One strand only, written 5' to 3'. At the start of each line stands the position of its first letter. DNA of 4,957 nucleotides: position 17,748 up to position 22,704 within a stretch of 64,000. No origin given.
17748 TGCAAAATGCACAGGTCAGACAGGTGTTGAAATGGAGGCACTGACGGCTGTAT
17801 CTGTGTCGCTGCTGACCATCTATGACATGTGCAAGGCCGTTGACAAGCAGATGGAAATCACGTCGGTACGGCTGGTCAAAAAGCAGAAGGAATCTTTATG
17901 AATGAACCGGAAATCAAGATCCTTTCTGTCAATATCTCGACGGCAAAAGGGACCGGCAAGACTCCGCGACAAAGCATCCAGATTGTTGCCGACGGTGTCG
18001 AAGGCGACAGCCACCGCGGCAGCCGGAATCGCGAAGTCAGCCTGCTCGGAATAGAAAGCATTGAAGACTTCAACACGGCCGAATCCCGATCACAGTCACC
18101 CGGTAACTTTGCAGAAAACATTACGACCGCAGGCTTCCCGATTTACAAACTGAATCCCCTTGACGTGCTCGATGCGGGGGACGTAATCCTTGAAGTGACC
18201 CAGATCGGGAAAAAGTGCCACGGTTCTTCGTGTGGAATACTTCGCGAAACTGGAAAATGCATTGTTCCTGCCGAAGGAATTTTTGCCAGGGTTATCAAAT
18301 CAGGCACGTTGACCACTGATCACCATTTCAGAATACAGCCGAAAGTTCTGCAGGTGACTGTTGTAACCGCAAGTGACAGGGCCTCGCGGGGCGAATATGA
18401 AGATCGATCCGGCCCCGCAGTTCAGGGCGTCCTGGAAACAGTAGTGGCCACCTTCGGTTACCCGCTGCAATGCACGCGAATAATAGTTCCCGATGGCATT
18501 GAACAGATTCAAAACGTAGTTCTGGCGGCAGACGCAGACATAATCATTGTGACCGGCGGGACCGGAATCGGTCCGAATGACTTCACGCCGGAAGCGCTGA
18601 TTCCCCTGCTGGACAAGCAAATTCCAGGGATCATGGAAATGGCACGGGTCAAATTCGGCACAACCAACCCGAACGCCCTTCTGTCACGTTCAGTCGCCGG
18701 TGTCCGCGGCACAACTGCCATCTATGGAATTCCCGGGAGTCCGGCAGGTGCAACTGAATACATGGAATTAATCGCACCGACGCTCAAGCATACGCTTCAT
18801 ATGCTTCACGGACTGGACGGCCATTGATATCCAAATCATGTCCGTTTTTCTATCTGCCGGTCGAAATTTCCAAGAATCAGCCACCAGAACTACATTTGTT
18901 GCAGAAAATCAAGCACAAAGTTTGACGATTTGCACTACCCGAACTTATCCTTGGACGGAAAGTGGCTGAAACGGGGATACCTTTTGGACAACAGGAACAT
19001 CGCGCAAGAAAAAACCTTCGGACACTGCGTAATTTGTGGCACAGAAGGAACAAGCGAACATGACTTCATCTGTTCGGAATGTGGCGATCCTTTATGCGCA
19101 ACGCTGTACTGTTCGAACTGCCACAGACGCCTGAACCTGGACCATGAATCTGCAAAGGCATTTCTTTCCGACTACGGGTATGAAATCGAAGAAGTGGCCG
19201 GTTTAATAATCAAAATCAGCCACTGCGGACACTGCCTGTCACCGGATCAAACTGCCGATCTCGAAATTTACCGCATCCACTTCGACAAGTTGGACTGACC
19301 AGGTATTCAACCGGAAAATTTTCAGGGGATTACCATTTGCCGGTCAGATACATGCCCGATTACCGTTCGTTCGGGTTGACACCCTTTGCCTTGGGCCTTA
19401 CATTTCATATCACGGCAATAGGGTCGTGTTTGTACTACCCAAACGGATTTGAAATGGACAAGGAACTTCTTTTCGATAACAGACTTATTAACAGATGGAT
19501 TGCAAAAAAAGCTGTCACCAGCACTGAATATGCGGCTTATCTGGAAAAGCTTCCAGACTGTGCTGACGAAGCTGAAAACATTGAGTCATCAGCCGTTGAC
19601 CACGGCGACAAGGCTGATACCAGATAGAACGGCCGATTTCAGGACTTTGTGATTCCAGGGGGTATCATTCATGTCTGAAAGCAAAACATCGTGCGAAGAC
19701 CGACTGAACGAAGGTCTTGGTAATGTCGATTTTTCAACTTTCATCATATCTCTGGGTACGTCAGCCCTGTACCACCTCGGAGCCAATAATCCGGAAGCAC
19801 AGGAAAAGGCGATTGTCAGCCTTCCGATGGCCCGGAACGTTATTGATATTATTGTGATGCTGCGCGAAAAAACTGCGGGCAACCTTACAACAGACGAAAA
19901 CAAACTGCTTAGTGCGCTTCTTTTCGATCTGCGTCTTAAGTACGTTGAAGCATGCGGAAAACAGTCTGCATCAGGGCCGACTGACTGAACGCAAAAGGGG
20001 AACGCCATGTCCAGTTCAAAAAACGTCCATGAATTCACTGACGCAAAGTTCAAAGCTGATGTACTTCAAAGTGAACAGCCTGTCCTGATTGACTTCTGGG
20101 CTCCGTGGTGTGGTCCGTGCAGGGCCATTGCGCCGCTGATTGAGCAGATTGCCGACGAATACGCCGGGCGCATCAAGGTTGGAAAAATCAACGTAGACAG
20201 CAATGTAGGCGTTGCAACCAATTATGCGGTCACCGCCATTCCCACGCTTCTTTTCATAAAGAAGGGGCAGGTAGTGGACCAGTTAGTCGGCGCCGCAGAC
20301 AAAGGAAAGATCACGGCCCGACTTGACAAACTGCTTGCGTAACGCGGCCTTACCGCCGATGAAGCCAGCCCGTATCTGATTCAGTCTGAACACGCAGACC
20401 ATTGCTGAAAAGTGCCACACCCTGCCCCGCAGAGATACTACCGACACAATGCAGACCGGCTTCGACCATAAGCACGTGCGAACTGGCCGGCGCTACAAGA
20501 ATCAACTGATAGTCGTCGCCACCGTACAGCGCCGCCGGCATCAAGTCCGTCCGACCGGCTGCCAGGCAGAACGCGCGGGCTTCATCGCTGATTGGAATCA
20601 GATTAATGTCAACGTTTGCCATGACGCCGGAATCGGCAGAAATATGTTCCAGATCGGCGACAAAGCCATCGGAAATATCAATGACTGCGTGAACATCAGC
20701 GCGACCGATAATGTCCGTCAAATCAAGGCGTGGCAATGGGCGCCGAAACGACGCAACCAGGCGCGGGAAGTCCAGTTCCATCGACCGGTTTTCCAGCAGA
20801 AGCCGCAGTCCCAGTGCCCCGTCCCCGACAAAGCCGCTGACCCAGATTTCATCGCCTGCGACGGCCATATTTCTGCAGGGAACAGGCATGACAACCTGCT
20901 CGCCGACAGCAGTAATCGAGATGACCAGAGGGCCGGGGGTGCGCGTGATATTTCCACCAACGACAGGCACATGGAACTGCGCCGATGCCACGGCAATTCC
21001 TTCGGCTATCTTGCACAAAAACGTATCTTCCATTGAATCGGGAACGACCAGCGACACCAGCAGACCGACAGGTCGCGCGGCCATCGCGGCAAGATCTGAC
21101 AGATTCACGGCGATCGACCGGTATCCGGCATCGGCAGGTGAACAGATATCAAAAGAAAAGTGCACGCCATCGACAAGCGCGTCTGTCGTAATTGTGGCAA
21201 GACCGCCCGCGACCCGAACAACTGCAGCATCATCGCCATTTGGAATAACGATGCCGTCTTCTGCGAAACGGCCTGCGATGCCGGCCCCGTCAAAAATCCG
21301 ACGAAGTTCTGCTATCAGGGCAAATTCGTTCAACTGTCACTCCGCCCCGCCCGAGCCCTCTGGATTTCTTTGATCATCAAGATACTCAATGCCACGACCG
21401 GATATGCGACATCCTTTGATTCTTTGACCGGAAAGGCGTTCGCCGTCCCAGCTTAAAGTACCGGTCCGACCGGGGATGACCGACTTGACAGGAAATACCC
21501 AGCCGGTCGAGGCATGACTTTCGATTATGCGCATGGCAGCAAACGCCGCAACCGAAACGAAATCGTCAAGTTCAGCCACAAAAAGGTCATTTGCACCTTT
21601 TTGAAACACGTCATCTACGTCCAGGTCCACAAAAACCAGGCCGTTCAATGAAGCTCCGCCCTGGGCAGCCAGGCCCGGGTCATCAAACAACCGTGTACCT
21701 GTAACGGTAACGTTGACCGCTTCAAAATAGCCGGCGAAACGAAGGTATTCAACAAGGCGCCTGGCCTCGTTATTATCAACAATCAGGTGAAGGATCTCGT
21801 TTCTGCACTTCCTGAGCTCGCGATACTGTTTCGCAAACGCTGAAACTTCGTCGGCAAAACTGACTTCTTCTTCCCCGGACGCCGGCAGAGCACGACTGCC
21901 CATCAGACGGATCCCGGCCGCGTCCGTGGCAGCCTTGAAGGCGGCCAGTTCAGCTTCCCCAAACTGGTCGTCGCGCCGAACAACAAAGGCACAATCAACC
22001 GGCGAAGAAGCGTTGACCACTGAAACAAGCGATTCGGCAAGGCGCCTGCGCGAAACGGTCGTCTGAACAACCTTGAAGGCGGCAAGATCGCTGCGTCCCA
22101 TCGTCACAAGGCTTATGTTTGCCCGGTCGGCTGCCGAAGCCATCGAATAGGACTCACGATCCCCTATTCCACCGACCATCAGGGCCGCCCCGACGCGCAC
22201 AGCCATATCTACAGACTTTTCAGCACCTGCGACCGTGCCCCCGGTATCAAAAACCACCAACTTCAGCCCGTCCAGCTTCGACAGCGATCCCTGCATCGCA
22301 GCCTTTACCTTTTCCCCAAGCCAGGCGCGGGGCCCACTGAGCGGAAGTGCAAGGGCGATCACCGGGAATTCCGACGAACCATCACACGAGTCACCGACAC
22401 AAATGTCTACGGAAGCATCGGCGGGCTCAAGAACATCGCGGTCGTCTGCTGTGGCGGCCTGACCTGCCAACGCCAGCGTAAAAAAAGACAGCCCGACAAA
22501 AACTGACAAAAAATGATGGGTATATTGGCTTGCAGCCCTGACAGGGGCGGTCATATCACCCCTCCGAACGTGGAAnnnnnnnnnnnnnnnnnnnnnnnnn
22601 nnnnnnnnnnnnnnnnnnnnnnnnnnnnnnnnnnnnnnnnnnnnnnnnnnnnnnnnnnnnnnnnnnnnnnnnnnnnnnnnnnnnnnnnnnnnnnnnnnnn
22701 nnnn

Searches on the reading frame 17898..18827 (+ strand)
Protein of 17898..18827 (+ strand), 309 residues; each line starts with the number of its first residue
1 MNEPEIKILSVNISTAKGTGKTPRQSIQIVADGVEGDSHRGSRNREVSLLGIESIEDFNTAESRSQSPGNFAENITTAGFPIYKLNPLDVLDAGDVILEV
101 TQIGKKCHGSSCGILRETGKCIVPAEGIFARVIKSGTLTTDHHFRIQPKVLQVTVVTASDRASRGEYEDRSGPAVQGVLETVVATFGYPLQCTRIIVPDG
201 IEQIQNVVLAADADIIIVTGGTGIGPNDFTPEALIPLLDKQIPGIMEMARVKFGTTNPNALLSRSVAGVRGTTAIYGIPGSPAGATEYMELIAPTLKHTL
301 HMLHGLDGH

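Call 49: search_protein_families(library=pfam, proteins=[window:17898-18827:+], max_evalue=0.00001)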
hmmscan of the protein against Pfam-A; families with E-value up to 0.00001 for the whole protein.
window:17898-18827:+ (309 aa): 1 family
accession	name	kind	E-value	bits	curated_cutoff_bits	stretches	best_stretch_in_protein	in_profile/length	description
PF00994.29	MoCF_biosynth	-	1.7e-25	89.8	26.6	1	155-298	2-144/144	Probable molybdopterin binding domain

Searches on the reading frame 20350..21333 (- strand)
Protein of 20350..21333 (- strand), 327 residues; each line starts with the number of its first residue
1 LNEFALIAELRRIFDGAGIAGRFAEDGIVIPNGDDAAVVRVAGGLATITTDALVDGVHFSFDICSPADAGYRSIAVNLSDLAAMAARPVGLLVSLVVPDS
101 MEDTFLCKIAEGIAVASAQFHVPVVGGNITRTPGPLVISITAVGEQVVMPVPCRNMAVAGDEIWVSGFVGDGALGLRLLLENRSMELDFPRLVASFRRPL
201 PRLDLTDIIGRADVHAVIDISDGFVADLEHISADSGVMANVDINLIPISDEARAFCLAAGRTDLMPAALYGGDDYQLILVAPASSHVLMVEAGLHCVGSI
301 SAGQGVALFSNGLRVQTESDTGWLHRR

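Call 49: search_protein_families(library=pfam, proteins=[window:20350-21333:-], max_evalue=0.00001)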
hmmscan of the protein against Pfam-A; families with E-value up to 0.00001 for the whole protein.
window:20350-21333:- (327 aa): 1 family
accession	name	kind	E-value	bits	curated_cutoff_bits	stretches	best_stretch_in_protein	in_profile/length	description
PF00586.29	AIRS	-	5.1e-26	91.7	24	1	33-145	1-111/112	AIR synthase related protein, N-terminal domain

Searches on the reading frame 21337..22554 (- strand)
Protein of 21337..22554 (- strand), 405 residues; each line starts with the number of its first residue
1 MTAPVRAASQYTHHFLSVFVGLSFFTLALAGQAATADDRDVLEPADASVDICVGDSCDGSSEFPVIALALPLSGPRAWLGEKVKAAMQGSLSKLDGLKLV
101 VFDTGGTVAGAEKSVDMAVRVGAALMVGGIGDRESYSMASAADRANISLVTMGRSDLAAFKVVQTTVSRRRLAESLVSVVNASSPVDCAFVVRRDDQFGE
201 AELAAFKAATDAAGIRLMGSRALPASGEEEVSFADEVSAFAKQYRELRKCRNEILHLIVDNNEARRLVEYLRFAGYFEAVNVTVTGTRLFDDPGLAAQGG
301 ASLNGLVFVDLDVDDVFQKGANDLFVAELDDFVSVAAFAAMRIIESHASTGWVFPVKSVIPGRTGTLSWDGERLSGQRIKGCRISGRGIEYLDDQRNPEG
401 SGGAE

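Call 49: search_protein_families(library=pfam, proteins=[window:21337-22554:-], max_evalue=0.00001)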
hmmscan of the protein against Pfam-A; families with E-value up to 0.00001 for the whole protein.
window:21337-22554:- (405 aa): 1 family
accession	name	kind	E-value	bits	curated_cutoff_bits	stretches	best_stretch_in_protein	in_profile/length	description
PF13458.12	Peripla_BP_6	-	1.2e-08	35.5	31.7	1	66-326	4-262/343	Periplasmic binding protein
